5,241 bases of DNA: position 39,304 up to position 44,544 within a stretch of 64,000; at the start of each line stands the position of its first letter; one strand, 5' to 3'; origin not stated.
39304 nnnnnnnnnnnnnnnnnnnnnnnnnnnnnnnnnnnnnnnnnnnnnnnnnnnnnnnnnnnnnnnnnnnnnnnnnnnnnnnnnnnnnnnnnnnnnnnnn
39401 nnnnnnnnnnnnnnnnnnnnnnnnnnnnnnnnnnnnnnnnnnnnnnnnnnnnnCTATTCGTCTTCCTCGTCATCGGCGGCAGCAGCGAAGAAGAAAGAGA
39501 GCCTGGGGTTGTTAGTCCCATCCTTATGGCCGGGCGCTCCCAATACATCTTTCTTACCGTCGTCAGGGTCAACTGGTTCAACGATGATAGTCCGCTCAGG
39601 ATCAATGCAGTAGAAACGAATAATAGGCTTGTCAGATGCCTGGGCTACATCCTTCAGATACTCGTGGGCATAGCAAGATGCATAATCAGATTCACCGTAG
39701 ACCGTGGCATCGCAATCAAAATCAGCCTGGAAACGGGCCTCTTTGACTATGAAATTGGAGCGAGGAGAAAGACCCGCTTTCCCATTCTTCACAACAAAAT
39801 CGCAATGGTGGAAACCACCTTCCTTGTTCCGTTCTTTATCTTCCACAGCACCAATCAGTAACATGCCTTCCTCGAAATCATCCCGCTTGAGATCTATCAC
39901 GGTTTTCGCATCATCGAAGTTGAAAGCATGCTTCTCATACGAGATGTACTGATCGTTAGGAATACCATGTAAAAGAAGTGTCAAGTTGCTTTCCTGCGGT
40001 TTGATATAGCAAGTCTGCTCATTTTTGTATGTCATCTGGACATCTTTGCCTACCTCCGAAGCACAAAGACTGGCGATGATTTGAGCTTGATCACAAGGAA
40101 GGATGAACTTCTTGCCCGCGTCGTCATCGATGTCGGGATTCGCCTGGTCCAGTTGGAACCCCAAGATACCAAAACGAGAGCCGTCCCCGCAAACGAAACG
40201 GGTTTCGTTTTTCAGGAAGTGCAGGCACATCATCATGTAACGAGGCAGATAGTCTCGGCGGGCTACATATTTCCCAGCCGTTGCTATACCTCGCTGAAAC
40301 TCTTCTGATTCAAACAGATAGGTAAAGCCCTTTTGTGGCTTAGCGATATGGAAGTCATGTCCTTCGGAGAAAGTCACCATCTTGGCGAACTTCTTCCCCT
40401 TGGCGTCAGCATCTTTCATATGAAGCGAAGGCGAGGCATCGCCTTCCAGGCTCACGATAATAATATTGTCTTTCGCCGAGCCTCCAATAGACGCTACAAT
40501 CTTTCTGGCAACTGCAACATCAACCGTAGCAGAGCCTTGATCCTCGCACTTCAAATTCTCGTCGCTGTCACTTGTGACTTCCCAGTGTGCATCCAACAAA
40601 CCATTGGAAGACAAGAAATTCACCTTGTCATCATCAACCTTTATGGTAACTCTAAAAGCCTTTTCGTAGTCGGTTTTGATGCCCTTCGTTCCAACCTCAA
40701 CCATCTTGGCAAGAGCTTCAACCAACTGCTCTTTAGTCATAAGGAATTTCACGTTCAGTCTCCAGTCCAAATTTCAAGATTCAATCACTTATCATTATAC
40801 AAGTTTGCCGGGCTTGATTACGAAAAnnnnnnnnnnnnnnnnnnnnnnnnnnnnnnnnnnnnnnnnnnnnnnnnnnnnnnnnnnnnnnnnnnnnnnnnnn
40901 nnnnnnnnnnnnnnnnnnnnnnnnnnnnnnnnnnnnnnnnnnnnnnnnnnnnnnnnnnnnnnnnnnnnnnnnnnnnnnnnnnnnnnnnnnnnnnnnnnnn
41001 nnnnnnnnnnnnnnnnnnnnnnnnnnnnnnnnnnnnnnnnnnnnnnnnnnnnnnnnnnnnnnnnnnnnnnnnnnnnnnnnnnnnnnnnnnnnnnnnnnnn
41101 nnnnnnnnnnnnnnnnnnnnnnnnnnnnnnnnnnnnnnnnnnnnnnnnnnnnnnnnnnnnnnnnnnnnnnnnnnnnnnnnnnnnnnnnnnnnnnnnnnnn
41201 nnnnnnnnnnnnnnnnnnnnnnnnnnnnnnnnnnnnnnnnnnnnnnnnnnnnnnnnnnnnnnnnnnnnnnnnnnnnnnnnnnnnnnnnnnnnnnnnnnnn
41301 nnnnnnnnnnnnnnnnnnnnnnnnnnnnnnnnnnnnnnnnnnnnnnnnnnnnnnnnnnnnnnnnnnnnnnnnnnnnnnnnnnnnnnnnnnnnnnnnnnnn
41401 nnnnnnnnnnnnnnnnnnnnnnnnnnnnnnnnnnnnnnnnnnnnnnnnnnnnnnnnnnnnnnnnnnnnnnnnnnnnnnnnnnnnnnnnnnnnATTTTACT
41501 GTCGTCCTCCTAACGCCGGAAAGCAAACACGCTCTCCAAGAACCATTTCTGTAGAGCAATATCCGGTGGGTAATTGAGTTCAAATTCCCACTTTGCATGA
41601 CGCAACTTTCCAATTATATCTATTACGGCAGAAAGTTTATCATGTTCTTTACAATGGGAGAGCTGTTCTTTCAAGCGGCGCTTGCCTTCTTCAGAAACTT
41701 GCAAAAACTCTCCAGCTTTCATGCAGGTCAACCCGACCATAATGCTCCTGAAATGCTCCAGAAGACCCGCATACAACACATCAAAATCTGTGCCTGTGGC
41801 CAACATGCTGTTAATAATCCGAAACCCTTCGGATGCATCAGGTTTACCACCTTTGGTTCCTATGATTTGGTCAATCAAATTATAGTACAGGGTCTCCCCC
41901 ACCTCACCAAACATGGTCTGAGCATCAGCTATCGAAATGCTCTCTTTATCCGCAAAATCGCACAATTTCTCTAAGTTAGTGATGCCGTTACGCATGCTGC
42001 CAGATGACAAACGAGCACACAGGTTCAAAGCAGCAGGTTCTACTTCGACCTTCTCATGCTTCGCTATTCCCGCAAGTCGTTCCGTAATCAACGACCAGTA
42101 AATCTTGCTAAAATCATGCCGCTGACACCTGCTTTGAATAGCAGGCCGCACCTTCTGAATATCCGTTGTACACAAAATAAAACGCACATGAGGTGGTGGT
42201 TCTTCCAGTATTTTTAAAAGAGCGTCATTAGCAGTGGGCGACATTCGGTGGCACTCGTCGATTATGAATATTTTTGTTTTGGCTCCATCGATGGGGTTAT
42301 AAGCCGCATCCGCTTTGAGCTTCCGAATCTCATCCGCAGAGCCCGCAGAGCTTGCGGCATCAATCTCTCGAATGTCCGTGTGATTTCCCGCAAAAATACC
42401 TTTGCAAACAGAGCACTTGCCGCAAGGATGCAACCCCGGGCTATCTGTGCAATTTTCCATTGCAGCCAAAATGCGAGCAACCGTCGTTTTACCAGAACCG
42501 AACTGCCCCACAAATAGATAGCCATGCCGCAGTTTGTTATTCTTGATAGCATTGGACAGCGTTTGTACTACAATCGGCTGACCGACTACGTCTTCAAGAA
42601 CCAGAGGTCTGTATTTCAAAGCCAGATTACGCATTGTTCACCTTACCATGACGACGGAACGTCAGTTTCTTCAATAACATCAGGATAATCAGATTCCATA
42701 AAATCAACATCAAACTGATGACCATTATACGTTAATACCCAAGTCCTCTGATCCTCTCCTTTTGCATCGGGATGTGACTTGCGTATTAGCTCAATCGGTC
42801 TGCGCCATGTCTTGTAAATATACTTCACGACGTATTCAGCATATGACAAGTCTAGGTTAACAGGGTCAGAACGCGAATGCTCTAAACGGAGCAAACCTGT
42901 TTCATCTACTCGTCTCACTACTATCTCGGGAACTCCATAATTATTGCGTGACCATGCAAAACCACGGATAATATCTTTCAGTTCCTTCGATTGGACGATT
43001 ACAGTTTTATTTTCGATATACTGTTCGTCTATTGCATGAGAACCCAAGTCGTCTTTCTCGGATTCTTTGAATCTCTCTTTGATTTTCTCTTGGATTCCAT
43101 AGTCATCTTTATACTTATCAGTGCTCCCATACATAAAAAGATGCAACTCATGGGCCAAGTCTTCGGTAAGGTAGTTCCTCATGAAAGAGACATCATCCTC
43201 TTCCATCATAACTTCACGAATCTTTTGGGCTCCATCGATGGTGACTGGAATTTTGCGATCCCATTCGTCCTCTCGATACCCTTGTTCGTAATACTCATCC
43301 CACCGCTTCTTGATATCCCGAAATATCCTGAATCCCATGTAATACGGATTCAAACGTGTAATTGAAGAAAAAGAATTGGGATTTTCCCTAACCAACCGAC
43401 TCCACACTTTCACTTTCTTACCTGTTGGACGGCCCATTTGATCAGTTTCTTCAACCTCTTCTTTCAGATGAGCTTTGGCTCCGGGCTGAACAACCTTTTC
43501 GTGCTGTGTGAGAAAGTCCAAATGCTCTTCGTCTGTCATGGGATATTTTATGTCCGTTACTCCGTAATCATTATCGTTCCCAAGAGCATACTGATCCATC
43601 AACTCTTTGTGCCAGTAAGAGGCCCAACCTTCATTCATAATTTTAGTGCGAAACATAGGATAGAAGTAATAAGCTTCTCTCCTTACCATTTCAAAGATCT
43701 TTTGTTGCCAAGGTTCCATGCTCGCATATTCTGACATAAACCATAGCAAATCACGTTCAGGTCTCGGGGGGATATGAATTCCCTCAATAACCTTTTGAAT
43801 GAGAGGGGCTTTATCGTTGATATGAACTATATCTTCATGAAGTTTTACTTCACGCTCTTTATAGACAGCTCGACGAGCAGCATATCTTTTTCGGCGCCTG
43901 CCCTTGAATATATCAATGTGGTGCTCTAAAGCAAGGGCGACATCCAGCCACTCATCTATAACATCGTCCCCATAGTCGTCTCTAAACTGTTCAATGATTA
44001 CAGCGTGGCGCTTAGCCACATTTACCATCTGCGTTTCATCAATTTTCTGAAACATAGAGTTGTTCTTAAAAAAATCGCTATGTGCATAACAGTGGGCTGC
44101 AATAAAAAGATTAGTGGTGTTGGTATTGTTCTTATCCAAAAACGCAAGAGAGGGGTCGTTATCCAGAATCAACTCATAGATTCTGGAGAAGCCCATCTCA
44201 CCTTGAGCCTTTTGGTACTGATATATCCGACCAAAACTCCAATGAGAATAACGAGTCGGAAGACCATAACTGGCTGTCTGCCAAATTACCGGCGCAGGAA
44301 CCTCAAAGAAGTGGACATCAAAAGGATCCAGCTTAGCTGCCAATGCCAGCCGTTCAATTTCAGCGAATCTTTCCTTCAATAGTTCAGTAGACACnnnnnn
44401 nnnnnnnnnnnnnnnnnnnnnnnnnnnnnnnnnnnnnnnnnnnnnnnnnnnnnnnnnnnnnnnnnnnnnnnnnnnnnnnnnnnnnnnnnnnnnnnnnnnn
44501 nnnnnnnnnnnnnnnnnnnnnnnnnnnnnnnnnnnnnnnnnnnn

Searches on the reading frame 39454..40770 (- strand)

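Call 17: search_protein_families(library=phrogs, proteins=[window:39454-40770:-], max_evalue=0.001)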
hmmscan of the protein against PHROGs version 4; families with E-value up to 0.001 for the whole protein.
window:39454-40770:- (438 aa): 1 family
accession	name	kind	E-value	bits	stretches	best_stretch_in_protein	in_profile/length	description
phrog_947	-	DNA, RNA and nucleotide metabolism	0.00014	21.9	1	8-257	4-224/368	DNA polymerase processivity factor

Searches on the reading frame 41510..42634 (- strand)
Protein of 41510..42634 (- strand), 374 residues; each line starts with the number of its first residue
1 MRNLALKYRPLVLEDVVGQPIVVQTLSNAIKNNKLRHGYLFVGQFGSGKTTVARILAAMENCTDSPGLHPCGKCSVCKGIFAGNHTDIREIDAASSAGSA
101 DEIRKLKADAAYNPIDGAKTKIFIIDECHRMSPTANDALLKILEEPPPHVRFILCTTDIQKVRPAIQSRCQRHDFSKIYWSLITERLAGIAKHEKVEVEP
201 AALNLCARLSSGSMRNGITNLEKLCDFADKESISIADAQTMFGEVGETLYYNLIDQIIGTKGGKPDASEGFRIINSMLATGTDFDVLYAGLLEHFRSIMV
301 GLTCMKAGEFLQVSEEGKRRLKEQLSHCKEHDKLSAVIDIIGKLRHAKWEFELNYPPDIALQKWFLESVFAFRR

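Call 17: search_protein_families(library=phrogs, proteins=[window:41510-42634:-], max_evalue=0.001)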
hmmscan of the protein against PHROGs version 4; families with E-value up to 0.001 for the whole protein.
window:41510-42634:- (374 aa): 4 families
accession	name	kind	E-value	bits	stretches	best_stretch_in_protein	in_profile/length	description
phrog_5846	-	DNA, RNA and nucleotide metabolism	1.9e-66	225.9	1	1-239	3-217/380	clamp loader of DNA polymerase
phrog_168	-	DNA, RNA and nucleotide metabolism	8.4e-29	102.2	1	5-227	12-213/314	clamp loader of DNA polymerase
phrog_11838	-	DNA, RNA and nucleotide metabolism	8.8e-19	68.9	1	72-230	52-211/420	clamp loader of DNA polymerase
phrog_22983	-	unknown function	4.5e-10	40.5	1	82-172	2-93/324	-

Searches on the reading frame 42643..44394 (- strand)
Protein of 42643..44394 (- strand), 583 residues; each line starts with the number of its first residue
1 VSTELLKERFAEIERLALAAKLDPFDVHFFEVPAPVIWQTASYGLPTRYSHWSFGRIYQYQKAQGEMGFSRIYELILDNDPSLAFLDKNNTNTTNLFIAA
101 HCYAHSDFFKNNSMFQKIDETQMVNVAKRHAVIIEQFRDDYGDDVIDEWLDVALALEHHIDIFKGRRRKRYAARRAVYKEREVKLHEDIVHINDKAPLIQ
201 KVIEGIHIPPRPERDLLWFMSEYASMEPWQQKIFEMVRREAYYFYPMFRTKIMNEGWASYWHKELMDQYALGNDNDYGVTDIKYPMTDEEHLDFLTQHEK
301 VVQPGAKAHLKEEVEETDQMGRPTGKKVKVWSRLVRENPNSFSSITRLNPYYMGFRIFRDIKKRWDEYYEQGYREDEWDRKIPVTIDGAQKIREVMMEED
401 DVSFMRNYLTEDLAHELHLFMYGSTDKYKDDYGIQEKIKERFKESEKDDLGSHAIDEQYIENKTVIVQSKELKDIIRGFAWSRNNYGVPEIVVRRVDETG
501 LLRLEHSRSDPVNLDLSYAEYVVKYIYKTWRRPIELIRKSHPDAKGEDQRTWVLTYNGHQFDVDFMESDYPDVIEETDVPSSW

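Call 15: search_protein_families(library=pfam, proteins=[window:42643-44394:-], max_evalue=0.01)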
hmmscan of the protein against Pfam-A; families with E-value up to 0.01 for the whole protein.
window:42643-44394:- (583 aa): 2 families
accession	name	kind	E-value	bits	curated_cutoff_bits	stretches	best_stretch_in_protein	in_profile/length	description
PF04293.20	SpoVR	-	5.7e-95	318.9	27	1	3-441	4-389/407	SpoVR like protein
PF24755.2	SpoVR_C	-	0.00043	20.7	27.6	1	489-537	1-51/55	SpoVR-like C-terminal domain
